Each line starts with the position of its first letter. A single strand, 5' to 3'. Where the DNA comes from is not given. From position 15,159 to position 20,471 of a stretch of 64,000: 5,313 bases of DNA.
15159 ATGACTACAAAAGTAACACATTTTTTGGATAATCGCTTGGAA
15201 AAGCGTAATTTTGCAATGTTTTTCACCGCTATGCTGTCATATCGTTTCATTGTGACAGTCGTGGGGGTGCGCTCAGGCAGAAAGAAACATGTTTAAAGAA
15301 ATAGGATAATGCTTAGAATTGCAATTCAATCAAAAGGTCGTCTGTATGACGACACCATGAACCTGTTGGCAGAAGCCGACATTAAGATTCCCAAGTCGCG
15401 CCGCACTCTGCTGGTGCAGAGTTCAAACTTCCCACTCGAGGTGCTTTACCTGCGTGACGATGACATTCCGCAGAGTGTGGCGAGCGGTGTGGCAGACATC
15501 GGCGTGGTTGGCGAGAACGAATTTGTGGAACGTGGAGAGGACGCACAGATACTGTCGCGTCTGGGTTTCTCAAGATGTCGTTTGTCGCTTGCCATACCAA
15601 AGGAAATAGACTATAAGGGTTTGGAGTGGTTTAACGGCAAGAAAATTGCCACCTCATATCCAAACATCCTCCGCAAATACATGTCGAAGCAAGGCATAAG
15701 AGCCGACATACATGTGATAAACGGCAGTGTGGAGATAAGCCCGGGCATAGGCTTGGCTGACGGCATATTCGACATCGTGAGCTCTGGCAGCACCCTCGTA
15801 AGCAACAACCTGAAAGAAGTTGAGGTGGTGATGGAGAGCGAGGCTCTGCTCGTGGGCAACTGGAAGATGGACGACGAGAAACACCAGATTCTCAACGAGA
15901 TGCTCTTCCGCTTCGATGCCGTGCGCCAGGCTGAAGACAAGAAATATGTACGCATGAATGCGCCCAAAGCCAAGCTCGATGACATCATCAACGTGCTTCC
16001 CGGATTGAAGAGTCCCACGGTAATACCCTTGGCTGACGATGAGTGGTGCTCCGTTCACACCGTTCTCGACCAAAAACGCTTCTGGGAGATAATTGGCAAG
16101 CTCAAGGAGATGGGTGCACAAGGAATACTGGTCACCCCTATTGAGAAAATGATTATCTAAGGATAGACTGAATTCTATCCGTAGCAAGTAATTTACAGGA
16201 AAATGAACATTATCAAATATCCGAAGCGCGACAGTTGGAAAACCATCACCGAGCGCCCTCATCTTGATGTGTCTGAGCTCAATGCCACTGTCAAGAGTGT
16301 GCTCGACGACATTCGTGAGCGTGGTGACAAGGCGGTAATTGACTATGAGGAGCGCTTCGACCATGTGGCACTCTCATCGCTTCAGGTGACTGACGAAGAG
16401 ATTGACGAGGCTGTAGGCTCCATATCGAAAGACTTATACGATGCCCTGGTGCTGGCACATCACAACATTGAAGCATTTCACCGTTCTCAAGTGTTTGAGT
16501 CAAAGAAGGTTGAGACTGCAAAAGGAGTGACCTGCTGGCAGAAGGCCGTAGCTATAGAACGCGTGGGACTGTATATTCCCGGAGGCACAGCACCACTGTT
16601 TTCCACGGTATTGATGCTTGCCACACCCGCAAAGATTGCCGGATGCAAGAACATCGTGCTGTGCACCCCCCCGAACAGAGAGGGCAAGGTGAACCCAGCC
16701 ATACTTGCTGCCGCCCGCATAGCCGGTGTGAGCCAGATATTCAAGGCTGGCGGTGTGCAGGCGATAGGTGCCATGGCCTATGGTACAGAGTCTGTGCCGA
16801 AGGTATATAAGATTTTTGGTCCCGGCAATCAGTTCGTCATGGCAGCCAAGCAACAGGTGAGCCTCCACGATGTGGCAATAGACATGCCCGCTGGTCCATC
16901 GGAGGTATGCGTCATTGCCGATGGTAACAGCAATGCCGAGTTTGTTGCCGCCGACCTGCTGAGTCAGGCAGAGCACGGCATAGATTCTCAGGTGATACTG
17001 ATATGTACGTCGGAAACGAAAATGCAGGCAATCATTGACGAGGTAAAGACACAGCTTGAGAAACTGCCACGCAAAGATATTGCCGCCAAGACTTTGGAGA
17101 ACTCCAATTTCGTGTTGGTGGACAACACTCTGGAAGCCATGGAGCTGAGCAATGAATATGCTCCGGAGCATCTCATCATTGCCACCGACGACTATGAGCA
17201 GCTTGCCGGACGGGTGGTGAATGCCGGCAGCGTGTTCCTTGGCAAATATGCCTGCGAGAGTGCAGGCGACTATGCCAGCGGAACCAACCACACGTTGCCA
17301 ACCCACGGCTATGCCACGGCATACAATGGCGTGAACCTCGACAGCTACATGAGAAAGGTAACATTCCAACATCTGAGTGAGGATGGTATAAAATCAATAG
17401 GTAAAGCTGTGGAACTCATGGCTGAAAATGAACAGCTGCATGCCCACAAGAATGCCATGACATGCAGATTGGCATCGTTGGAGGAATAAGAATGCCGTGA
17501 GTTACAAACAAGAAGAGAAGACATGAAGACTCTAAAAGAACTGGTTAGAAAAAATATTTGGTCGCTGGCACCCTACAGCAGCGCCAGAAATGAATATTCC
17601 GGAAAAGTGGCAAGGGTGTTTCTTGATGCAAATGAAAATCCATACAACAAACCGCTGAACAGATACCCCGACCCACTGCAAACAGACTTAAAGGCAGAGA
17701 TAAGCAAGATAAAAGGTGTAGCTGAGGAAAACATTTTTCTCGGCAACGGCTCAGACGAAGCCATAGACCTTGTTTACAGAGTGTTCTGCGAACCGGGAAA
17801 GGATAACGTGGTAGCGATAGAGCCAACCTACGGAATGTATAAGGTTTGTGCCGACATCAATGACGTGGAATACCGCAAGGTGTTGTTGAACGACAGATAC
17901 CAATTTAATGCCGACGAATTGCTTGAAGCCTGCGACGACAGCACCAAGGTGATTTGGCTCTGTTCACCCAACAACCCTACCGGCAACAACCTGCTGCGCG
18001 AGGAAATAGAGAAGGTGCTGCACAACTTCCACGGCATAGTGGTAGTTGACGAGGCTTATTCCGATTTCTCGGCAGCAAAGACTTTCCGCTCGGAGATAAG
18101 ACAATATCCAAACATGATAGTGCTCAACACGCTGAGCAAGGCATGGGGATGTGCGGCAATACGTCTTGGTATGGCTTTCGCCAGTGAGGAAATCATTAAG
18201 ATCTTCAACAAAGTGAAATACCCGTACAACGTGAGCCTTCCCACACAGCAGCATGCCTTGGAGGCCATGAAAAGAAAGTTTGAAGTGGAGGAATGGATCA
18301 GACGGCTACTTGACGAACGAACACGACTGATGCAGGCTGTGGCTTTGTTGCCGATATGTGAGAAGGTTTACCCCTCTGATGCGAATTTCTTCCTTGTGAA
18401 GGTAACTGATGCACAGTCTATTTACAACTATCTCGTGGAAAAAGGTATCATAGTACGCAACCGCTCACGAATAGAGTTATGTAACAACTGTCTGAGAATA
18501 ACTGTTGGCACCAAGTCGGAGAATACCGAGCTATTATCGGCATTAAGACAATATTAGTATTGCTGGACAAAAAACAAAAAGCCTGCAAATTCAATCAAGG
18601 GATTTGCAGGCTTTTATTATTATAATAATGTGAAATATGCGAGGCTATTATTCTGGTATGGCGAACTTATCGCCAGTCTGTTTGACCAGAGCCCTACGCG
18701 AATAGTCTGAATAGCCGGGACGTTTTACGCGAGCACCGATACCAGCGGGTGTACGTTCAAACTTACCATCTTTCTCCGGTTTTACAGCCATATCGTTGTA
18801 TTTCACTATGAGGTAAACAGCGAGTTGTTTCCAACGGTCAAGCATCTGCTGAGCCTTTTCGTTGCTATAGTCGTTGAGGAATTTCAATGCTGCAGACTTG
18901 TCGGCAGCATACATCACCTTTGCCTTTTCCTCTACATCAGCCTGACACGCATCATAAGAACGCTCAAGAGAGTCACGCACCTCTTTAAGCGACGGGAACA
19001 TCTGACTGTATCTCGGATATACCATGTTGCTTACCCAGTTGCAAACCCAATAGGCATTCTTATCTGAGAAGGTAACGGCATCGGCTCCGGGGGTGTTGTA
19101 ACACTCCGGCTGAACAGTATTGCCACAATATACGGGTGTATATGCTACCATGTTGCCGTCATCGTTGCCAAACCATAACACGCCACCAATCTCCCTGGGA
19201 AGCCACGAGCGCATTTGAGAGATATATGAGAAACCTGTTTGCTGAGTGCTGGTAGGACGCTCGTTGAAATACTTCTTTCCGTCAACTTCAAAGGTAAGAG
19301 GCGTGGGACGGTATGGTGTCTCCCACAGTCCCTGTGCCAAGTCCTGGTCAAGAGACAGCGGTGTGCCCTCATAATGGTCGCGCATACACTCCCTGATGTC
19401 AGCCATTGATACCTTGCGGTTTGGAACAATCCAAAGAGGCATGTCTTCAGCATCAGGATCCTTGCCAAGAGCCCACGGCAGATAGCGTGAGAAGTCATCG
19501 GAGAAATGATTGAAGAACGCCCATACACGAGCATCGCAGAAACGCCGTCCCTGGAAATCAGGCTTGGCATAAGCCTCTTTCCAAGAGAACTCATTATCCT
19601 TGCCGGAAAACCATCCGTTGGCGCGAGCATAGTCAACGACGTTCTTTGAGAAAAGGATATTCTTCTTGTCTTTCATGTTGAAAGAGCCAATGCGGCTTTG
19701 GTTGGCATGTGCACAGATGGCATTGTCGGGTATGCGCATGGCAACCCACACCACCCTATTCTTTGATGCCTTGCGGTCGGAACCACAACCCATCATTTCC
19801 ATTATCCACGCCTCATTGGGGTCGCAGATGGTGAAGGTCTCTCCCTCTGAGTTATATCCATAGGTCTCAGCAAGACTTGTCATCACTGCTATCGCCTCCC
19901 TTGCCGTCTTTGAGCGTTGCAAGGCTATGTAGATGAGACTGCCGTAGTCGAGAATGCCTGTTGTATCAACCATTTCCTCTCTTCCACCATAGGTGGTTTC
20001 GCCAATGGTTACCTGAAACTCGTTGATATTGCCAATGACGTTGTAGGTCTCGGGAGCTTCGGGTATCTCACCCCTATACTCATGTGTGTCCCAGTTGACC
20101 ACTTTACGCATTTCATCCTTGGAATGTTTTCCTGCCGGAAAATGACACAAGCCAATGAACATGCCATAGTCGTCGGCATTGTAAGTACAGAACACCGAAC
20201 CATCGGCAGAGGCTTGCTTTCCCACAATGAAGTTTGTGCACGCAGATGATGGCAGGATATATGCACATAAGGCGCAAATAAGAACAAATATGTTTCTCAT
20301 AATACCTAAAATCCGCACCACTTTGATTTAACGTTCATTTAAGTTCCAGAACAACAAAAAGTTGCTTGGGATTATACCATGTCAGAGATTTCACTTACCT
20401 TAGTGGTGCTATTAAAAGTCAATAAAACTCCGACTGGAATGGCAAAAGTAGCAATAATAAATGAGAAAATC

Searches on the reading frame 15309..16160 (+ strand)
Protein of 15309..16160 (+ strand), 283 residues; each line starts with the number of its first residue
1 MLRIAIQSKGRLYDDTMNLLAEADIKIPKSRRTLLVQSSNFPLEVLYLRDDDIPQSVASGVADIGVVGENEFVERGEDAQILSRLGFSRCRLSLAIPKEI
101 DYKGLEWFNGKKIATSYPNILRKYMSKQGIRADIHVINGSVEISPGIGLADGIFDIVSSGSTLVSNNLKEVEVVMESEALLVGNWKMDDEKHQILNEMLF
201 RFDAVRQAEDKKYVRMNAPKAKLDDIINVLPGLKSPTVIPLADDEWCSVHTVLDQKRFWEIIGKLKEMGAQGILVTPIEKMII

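Call 64: search_protein_families(library=pfam, proteins=[window:15309-16160:+], max_evalue=0.00001)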
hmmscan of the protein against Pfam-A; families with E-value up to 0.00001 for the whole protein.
window:15309-16160:+ (283 aa): 2 families
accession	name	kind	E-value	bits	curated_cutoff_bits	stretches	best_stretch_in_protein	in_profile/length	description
PF01634.23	HisG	-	8.7e-50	169.2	25.5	1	49-202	1-156/158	ATP phosphoribosyltransferase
PF08029.16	HisG_C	-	1e-29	102.9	23.5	1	208-280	1-73/73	HisG, C-terminal domain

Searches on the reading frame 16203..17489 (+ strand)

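Call 64: search_protein_families(library=pfam, proteins=[window:16203-17489:+], max_evalue=0.00001)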
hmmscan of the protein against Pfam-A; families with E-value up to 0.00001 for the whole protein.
window:16203-17489:+ (428 aa): 1 family
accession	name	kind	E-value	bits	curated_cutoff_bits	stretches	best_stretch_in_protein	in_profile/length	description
PF00815.25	Histidinol_dh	-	3.3e-169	563.7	27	1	17-423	2-411/411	Histidinol dehydrogenase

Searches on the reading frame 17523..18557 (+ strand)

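Call 64: search_protein_families(library=pfam, proteins=[window:17523-18557:+], max_evalue=0.00001)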
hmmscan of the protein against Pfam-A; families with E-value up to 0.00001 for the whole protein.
window:17523-18557:+ (344 aa): 3 families
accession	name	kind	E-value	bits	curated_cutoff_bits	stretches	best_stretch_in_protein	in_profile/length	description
PF00155.27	Aminotran_1_2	-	6.4e-60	203.7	19.7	1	23-341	9-361/361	Aminotransferase class I and II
PF04864.19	Alliinase_C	-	8.4e-07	28.6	22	1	91-225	94-213/363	Allinase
PF01053.26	Cys_Met_Meta_PP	-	1.6e-06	27.4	27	1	46-179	47-176/381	Cys/Met metabolism PLP-dependent enzyme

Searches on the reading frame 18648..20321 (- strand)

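Call 64: search_protein_families(library=pfam, proteins=[window:18648-20321:-], max_evalue=0.00001)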
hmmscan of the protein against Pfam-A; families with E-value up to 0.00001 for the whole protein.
window:18648-20321:- (557 aa): 1 family
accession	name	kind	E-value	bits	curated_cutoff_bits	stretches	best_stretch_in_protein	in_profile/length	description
PF03577.20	Peptidase_C69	-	3e-87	293.7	23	1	27-447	1-398/402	Peptidase family C69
